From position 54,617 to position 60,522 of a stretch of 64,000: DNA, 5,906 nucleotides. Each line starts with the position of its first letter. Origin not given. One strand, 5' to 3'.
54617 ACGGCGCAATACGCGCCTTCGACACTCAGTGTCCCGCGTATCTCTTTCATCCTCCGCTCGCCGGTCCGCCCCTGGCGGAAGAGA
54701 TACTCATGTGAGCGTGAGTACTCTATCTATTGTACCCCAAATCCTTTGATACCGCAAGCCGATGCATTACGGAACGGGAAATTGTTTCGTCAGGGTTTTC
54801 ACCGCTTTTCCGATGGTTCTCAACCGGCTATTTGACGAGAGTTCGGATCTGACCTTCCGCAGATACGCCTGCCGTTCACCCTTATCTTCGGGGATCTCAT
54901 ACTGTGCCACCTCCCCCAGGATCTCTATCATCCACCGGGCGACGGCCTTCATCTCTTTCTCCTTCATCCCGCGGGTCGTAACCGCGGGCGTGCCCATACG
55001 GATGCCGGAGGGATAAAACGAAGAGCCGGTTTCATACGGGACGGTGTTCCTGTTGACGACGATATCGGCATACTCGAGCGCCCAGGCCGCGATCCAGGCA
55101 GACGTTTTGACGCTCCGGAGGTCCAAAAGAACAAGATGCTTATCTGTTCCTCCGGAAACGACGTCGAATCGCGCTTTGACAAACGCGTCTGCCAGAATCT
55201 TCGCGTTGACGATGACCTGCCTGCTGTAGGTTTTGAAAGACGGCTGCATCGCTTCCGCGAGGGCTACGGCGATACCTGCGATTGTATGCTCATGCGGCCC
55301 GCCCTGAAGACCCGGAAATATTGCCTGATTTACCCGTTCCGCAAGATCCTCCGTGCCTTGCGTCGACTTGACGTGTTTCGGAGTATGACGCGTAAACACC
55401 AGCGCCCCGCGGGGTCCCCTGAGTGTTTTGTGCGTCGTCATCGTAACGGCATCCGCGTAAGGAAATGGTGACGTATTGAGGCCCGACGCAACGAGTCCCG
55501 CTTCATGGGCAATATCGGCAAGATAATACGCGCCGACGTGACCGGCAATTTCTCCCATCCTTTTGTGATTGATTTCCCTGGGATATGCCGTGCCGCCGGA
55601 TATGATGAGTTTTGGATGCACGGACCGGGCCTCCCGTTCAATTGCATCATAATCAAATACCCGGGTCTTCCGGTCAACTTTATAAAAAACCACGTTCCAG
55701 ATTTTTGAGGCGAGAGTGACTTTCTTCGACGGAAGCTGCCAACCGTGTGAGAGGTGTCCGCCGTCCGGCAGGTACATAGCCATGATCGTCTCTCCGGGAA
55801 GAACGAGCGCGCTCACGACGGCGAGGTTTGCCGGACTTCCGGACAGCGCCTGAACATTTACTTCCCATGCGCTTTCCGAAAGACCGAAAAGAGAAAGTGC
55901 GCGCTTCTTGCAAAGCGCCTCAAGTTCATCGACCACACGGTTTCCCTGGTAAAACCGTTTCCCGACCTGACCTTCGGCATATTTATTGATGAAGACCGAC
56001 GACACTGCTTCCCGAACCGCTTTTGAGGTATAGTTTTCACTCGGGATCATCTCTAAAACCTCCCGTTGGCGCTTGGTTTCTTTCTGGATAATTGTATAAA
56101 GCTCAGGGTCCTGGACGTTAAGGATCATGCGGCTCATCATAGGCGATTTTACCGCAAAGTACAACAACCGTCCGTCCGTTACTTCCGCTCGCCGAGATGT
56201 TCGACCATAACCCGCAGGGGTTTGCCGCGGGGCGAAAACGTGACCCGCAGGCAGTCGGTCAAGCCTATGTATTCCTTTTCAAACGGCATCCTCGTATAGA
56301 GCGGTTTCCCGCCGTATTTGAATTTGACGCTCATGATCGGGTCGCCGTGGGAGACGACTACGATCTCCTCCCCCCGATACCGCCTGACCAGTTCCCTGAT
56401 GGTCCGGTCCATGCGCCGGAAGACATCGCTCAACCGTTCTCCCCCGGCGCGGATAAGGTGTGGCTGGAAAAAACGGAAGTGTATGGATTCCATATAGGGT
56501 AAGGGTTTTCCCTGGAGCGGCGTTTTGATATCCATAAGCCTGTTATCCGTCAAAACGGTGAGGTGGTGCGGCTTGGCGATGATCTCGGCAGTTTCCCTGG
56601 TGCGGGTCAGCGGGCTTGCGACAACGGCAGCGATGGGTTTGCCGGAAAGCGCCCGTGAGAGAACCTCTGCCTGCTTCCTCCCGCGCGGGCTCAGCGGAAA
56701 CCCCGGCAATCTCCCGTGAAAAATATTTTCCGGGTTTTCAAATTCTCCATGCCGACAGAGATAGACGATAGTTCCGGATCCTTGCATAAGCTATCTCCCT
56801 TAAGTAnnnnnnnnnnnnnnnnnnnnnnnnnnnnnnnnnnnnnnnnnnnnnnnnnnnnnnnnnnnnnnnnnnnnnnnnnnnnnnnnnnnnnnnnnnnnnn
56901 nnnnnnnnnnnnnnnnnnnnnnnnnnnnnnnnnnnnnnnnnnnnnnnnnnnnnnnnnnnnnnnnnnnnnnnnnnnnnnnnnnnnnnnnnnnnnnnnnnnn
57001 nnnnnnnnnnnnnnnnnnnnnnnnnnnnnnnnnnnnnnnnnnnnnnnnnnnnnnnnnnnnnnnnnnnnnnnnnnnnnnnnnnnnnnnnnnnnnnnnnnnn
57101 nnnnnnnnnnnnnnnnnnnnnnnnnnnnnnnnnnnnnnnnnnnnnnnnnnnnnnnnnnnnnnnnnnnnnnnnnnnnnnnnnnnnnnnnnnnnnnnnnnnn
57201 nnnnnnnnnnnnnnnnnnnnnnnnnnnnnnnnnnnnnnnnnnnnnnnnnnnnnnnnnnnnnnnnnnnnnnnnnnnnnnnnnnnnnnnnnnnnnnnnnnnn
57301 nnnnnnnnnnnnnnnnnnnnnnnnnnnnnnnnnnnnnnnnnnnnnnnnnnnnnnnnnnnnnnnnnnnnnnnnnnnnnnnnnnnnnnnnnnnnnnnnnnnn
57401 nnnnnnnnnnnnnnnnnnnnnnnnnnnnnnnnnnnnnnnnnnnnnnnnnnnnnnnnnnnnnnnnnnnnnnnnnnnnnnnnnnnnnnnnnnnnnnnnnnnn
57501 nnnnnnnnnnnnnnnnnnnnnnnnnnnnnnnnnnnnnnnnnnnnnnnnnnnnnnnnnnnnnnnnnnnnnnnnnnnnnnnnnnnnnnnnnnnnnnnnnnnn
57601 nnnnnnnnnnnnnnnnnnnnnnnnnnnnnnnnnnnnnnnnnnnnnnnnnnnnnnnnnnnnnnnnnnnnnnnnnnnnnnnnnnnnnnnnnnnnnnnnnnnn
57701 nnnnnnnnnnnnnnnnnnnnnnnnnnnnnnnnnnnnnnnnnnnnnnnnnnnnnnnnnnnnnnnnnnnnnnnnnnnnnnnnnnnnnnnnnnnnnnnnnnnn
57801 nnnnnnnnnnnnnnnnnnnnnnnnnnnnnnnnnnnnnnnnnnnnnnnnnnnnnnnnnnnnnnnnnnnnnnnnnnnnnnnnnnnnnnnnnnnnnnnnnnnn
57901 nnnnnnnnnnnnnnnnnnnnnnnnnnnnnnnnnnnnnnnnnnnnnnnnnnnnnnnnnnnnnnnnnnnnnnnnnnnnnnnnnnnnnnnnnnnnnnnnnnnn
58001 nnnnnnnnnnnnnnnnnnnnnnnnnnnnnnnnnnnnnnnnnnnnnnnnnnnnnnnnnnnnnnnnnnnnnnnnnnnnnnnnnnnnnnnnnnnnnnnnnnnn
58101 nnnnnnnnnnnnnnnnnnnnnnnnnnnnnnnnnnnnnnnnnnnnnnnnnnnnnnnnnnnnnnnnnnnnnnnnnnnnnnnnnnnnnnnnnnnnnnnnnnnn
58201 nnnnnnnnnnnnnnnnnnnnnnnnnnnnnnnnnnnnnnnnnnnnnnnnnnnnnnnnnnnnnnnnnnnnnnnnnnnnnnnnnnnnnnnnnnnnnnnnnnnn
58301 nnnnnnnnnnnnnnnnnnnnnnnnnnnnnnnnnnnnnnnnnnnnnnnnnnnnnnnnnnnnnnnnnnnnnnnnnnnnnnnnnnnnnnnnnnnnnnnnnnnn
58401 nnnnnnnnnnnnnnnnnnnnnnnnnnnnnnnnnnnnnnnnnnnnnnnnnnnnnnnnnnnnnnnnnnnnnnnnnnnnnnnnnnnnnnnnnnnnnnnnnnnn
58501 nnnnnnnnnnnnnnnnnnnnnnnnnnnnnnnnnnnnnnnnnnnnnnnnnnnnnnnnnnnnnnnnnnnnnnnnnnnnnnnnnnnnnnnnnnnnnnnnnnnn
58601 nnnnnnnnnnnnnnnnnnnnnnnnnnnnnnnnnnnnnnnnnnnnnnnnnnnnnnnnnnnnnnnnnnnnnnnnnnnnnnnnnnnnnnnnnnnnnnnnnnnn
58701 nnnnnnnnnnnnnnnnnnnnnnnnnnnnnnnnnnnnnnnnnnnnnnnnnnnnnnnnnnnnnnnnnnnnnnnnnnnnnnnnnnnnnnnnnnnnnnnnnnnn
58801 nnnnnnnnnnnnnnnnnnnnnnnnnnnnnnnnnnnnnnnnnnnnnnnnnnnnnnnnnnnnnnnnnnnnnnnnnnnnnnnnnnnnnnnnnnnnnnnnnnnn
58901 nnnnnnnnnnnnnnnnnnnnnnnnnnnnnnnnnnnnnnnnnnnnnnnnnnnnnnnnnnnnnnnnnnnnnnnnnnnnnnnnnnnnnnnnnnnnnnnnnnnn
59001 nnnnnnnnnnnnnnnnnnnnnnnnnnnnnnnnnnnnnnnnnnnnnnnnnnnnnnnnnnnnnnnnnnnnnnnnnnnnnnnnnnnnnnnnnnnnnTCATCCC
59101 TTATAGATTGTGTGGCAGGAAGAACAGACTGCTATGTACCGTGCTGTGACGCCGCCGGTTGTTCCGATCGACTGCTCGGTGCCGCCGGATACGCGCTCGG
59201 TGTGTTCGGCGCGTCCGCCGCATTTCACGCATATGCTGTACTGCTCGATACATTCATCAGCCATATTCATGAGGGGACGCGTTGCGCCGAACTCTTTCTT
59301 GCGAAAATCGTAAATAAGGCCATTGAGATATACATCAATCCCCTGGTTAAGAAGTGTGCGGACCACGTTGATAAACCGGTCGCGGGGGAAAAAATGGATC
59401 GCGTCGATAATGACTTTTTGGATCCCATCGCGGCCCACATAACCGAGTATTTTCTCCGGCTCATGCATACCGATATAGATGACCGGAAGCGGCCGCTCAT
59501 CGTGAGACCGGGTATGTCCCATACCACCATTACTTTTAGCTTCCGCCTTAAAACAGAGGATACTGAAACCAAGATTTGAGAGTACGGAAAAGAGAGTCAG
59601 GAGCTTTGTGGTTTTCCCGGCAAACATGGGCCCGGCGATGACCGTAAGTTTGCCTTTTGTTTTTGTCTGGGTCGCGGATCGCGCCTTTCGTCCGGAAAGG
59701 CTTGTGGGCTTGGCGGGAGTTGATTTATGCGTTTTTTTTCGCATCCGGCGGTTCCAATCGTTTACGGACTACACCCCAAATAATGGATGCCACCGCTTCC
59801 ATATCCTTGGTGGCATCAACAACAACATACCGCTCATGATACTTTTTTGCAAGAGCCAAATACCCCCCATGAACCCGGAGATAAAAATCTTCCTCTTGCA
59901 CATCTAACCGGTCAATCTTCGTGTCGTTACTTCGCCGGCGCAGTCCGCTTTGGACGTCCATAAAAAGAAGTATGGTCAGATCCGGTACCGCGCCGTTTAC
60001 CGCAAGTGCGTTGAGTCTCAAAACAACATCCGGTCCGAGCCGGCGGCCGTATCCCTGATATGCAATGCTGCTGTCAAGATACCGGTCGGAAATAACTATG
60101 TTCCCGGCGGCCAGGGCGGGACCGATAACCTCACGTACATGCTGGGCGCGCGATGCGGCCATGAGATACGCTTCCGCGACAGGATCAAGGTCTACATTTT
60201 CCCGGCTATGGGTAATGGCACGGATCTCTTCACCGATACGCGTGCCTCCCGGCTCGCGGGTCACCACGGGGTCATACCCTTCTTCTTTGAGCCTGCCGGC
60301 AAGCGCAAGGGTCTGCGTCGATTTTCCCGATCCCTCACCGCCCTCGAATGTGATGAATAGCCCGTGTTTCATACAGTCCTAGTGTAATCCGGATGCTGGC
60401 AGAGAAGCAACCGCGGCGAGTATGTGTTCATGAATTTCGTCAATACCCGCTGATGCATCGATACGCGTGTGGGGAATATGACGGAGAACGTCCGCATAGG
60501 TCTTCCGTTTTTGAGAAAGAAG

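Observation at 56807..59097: Three tandem, highly divergent P-loop NTPase paralogs of an unrecognised family directly upstream of tdk-tmk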

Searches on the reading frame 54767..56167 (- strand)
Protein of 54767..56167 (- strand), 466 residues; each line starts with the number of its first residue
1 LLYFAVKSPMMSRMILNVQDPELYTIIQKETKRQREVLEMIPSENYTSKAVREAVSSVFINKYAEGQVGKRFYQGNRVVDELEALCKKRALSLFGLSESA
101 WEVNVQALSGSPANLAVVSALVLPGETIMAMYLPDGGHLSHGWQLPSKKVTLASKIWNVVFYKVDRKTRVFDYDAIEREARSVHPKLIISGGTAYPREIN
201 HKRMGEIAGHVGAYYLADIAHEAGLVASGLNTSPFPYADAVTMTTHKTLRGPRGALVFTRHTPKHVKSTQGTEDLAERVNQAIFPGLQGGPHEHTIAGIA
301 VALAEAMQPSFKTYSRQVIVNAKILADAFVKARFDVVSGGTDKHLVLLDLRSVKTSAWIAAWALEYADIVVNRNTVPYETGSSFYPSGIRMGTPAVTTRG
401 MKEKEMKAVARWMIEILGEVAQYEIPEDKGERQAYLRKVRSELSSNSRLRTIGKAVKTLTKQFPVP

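Call 55: search_protein_families(library=ncbifam, proteins=[window:54767-56167:-], max_evalue=0.001)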
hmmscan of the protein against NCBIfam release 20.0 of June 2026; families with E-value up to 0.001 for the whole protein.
window:54767-56167:- (466 aa): 3 families
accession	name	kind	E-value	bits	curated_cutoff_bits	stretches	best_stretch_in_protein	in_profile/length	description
NF000586.1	PRK00011.1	subfamily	7.6e-145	482.7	335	1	20-424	1-385/404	serine hydroxymethyltransferase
NF010094.0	PRK13580.1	equivalog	7.7e-107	357.9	735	2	127-434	170-462/496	glycine hydroxymethyltransferase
TIGR04506.1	F_threo_transal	equivalog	3.8e-20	72.2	650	1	25-422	8-386/609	fluorothreonine transaldolase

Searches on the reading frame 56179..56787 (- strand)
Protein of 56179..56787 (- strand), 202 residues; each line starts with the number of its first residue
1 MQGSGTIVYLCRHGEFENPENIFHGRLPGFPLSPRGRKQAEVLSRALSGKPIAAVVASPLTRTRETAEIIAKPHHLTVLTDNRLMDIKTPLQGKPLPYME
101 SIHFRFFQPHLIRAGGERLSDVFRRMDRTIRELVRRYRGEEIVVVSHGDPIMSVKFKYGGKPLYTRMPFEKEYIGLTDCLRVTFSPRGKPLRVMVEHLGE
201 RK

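Call 3: search_protein_families(library=pfam, proteins=[window:56179-56787:-], max_evalue=1)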
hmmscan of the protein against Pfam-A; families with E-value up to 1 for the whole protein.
window:56179-56787:- (202 aa): 1 family
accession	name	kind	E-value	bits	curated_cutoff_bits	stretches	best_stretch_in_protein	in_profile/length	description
PF00300.27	His_Phos_1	-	5.1e-32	111.5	21.7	1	8-163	1-163/194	Histidine phosphatase superfamily (branch 1)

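Call 55: search_protein_families(library=ncbifam, proteins=[window:56179-56787:-], max_evalue=0.001)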
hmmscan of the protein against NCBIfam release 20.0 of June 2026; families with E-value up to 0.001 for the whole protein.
window:56179-56787:- (202 aa): 10 families
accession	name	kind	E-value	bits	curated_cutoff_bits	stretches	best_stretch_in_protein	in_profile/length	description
NF045917.1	PhserinePhPspA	equivalog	3.4e-21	75.9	350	1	8-153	4-156/211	phosphoserine phosphatase PspA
TIGR03162.1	ribazole_cobC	equivalog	2.4e-20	72.7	162.9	1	8-170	1-167/176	alpha-ribazole phosphatase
TIGR03848.1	MSMEG_4193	subfamily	5.9e-20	71.6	203.85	1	8-156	2-161/204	MSMEG_4193 family putative phosphomutase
NF005567.0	PRK07238.1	equivalog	4.8e-19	68.9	326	1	3-154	175-333/378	bifunctional RNase H/acid phosphatase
NF038349.1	dPGM_arch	equivalog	8.9e-17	61.6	225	1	9-154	2-144/194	2,3-diphosphoglycerate-dependent phosphoglycerate mutase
NF009994.0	PRK13463.1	equivalog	2.2e-12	47.2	277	1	6-148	3-152/203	phosphoserine phosphatase 1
NF011580.0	PRK15004.1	equivalog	8.4e-12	45.5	250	1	8-86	3-81/203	adenosylcobalamin/alpha-ribazole phosphatase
NF002901.0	PRK03482.1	equivalog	1.6e-11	44.2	261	1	8-88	4-84/215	2,3-diphosphoglycerate-dependent phosphoglycerate mutase GpmB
NF009993.0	PRK13462.1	equivalog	4.7e-06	26.4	226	0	9-70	9-72/203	acid phosphatase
NF002217.0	PRK01112.1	equivalog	0.0003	20.2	320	0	9-71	5-67/228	2,3-bisphosphoglycerate-dependent phosphoglycerate mutase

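Call 82: search_solved_structures(query=window:56179-56787:-, max_evalue=0.00001)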
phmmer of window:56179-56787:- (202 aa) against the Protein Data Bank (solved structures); distinct sequences matched with E-value up to 0.00001: 11.
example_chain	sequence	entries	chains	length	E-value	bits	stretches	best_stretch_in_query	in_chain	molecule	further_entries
4ij5_A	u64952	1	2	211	6.5e-15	58.6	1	9-154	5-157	Phosphoserine phosphatase 1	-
1ebb_A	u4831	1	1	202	1.3e-14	57.6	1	6-162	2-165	PHOSPHATASE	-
1h2e_A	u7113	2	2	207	1.4e-14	57.5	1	6-162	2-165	PHOSPHATASE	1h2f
4ij6_A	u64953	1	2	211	9.3e-14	54.8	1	11-154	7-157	Phosphoserine phosphatase 1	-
8s6q_A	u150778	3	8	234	4.2e-08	36.4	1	8-97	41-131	Phosphoglycerate mutase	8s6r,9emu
8s7m_A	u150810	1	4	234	1.8e-07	34.3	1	10-97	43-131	Phosphoglycerate mutase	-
5htk_A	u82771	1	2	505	7.8e-07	32.2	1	7-148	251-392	6-phosphofructo-2-kinase/fructose-2,6-bisphosphatase 2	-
3bif_A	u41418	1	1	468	1.6e-06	31.2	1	8-148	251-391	PROTEIN (6-PHOSPHOFRUCTO-2-KINASE/ FRUCTOSE-2,6-BISPHOSPHATASE)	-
1bif_A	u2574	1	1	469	1.6e-06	31.2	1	8-148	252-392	6-PHOSPHOFRUCTO-2-KINASE/ FRUCTOSE-2,6-BISPHOSPHATASE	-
6e4b_A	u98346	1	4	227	3.7e-06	30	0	4-152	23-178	Adenosylcobalamin/alpha-ribazole phosphatase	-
5hr5_A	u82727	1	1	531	8.6e-06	28.8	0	7-148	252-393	6-phosphofructo-2-kinase/fructose-2,6-bisphosphatase 2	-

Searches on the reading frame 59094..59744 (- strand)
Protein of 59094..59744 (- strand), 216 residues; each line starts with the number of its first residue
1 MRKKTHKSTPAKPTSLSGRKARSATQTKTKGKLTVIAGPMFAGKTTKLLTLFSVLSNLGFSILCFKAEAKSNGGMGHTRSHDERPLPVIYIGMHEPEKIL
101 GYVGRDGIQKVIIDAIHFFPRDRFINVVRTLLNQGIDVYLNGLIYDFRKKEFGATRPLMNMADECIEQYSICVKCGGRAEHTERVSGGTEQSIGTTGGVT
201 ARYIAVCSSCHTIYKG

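Call 3: search_protein_families(library=pfam, proteins=[window:59094-59744:-], max_evalue=1)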
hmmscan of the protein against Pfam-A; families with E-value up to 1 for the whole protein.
window:59094-59744:- (216 aa): 4 families
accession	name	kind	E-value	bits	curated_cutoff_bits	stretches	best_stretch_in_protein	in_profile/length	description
PF00265.24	TK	-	3.5e-25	89.3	20.6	1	31-211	1-176/176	Thymidine kinase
PF25199.1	nSTAND_NTPase5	-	0.069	13.4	34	1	24-71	34-82/145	Novel STAND NTPase 5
PF06180.16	CbiK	-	0.1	12.3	26.2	1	91-174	55-129/262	Cobalt chelatase (CbiK)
PF13173.12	AAA_14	-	0.13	12.7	27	1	32-142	3-97/129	AAA domain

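Call 55: search_protein_families(library=ncbifam, proteins=[window:59094-59744:-], max_evalue=0.001)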
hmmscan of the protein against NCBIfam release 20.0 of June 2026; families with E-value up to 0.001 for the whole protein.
window:59094-59744:- (216 aa): 5 families
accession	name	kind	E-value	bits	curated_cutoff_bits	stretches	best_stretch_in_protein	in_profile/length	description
NF003296.0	PRK04296.1-1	equivalog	2.7e-31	109.1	183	1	26-213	3-189/195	thymidine kinase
NF003300.0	PRK04296.1-5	equivalog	6.2e-13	49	195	1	33-211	4-187/194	thymidine kinase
NF003297.0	PRK04296.1-2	equivalog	9.4e-09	35.2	252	1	107-189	79-162/216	thymidine kinase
NF003298.0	PRK04296.1-3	equivalog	5.5e-07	29.4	375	1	39-208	10-183/205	thymidine kinase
NF003299.0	PRK04296.1-4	equivalog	7.9e-07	29.1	284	1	98-211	67-184/191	thymidine kinase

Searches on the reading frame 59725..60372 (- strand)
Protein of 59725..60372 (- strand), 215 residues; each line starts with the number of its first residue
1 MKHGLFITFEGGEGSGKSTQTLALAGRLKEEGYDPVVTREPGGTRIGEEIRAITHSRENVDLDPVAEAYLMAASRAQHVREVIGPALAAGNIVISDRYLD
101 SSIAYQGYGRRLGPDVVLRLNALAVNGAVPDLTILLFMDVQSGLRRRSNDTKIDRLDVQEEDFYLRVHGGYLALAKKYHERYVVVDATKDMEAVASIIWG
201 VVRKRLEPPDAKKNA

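Call 3: search_protein_families(library=pfam, proteins=[window:59725-60372:-], max_evalue=1)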
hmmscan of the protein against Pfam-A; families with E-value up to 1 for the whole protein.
window:59725-60372:- (215 aa): 2 families
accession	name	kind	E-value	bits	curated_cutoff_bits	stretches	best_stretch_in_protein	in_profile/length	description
PF02223.23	Thymidylate_kin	-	9.4e-49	166.1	27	1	9-196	1-183/185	Thymidylate kinase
PF13521.12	AAA_28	-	1.1e-05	26.2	27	1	7-109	2-93/164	AAA domain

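Call 55: search_protein_families(library=ncbifam, proteins=[window:59725-60372:-], max_evalue=0.001)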
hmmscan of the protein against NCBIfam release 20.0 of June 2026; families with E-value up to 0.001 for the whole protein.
window:59725-60372:- (215 aa): 2 families
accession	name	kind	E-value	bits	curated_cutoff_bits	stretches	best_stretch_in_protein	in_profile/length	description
TIGR00041.1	DTMP_kinase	equivalog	3.3e-55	186.8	83.25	1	1-196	1-194/196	dTMP kinase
NF005923.0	PRK07933.1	equivalog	1.1e-11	44.5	193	1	6-198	2-207/213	dTMP kinase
